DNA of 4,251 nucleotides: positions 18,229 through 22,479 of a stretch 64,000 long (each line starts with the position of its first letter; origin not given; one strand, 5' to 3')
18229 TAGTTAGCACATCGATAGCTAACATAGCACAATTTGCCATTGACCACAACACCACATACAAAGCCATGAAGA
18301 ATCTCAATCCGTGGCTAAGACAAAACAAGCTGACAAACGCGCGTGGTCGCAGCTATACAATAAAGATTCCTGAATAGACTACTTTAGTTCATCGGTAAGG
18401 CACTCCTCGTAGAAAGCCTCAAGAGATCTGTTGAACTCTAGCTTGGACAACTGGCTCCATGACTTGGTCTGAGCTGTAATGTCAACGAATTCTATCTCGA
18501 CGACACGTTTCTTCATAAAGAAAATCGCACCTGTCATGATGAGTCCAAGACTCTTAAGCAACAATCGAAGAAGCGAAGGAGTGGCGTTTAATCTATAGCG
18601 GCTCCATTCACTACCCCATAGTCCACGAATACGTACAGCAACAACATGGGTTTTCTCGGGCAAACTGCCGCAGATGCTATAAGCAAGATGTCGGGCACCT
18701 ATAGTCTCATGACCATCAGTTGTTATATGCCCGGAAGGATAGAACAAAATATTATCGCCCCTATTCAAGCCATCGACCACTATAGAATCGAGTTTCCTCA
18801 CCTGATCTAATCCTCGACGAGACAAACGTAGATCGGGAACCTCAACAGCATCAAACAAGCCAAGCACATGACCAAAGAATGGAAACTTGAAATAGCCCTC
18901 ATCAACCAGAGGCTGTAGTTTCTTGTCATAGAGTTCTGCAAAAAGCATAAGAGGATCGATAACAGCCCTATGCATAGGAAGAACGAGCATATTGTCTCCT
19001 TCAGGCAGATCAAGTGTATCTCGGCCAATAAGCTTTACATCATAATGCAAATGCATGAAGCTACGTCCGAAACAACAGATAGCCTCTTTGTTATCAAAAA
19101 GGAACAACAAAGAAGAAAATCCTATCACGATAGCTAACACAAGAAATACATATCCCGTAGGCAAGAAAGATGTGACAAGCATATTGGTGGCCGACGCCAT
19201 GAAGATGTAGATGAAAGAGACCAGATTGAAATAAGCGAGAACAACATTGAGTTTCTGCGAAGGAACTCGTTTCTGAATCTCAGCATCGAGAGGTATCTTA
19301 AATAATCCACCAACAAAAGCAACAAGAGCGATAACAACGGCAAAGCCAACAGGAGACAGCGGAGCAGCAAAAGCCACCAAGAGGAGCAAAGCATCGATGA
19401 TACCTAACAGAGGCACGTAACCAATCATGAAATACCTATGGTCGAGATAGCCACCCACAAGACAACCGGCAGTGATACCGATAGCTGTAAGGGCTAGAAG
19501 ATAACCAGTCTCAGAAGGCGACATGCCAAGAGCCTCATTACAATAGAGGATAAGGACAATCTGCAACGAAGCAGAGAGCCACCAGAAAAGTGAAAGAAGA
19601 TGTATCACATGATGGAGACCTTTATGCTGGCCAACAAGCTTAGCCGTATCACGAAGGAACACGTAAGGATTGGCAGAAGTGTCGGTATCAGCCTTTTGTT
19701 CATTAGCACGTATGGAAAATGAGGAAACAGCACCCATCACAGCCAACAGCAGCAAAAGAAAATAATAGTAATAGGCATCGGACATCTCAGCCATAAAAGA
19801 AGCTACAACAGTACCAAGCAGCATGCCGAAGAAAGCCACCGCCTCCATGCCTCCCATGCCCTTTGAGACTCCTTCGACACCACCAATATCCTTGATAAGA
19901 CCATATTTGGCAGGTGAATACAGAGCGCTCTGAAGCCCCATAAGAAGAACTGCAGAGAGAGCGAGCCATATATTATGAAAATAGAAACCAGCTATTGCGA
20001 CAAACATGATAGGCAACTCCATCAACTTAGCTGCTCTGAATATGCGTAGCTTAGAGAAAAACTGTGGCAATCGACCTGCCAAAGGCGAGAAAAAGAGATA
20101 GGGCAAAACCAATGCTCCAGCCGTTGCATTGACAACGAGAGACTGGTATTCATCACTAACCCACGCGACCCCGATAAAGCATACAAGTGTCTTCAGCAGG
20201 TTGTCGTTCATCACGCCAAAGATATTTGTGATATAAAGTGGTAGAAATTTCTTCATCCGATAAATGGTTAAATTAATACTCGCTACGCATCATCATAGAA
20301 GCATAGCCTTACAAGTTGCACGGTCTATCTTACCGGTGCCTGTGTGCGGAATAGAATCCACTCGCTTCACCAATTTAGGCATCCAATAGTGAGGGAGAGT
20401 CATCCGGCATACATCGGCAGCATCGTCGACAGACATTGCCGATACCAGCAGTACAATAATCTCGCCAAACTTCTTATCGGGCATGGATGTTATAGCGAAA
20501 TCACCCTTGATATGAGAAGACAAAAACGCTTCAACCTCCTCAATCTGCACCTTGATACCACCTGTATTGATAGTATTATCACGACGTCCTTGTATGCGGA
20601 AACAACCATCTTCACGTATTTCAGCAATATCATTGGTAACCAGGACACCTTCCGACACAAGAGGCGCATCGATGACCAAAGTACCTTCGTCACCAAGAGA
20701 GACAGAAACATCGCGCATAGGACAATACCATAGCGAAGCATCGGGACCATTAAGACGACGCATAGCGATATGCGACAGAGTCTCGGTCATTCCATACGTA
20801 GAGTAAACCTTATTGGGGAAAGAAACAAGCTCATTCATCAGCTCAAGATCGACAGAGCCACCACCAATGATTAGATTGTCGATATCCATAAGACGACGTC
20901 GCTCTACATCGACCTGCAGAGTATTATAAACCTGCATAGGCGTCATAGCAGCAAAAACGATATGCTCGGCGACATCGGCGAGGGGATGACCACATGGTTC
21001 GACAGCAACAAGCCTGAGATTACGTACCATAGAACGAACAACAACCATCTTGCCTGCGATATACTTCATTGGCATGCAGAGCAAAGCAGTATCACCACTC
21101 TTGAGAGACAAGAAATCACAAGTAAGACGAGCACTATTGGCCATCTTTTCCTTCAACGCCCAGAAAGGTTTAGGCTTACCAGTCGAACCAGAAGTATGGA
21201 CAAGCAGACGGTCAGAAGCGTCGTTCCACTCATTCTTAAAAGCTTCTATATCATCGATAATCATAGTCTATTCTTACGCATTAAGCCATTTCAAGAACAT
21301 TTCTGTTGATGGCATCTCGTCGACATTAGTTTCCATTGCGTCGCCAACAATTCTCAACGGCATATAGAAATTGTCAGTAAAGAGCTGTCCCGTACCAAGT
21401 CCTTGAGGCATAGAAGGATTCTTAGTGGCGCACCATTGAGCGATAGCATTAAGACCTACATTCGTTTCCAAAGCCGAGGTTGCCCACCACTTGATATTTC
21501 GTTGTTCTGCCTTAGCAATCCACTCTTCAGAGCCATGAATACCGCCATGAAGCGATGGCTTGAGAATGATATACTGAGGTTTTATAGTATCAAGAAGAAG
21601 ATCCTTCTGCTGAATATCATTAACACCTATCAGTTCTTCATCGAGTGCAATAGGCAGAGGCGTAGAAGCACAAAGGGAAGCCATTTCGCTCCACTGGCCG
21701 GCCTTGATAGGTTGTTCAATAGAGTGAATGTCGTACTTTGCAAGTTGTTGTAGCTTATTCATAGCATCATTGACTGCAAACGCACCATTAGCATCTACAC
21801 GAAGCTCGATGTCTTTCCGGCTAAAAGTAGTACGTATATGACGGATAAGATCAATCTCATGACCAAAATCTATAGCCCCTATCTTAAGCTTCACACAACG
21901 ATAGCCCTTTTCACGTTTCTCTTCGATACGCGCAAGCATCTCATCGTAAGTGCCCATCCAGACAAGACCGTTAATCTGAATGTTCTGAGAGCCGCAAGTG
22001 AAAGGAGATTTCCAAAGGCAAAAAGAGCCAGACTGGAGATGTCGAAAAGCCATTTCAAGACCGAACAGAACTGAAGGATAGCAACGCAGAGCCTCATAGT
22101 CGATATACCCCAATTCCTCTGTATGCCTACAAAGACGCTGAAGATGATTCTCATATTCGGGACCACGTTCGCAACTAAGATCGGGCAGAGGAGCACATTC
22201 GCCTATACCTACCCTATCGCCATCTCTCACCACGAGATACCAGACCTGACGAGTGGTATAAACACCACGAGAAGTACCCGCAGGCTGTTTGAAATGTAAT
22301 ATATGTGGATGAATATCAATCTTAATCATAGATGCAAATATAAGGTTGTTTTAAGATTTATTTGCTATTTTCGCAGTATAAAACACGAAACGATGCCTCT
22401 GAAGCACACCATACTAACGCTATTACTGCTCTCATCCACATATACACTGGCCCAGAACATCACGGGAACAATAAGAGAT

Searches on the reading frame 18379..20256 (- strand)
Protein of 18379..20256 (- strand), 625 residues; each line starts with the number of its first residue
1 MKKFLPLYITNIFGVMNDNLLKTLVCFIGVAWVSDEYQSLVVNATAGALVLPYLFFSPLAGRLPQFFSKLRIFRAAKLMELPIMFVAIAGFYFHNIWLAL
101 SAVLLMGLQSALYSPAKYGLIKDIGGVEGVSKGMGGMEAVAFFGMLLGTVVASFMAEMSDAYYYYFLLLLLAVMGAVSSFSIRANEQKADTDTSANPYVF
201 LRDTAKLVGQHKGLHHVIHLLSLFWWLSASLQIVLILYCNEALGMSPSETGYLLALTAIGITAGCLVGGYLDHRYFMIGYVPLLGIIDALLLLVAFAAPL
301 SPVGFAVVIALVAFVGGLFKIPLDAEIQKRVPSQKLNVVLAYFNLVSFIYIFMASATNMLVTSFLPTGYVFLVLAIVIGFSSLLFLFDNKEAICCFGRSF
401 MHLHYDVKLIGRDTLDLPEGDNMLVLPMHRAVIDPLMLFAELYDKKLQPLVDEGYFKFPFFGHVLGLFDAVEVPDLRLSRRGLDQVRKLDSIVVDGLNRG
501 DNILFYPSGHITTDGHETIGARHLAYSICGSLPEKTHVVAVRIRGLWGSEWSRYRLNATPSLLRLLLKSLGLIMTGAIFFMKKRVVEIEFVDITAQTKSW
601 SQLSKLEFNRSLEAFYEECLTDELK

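Call 18: search_protein_families(library=pfam, proteins=[window:18379-20256:-], max_evalue=0.00001)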
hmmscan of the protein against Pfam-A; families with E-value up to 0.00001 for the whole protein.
window:18379-20256:- (625 aa): 1 family
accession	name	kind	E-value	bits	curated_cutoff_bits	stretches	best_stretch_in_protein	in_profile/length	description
PF07690.21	MFS_1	-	5.6e-20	72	33.4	1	32-354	22-346/347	Major Facilitator Superfamily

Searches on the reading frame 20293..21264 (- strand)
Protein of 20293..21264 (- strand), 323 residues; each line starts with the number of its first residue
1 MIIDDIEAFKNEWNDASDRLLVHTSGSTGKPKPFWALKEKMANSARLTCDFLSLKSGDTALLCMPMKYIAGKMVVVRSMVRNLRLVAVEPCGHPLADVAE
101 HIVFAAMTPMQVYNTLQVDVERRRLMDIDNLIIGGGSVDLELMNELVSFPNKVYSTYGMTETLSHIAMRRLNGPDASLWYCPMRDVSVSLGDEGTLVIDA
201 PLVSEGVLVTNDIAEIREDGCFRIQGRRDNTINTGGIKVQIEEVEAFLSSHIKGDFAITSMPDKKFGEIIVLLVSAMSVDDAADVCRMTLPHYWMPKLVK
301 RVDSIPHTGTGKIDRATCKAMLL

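Call 18: search_protein_families(library=pfam, proteins=[window:20293-21264:-], max_evalue=0.00001)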
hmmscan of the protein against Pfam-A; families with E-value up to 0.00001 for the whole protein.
window:20293-21264:- (323 aa): 1 family
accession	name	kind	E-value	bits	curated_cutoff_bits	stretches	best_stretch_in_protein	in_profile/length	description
PF00501.34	AMP-binding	-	1.7e-14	53.9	29.9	1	13-194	158-359/384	AMP-binding enzyme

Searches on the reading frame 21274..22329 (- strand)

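Call 18: search_protein_families(library=pfam, proteins=[window:21274-22329:-], max_evalue=0.00001)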
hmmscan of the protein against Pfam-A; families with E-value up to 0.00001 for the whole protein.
window:21274-22329:- (351 aa): 2 families
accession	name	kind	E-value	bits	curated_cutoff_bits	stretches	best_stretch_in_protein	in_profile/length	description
PF13378.12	MR_MLE_C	-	4.3e-27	95.7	29.4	1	131-305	2-173/219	Enolase C-terminal domain-like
PF21508.2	MenC_N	-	3.2e-09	37.2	27.3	1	25-96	25-92/94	MenC, N-terminal domain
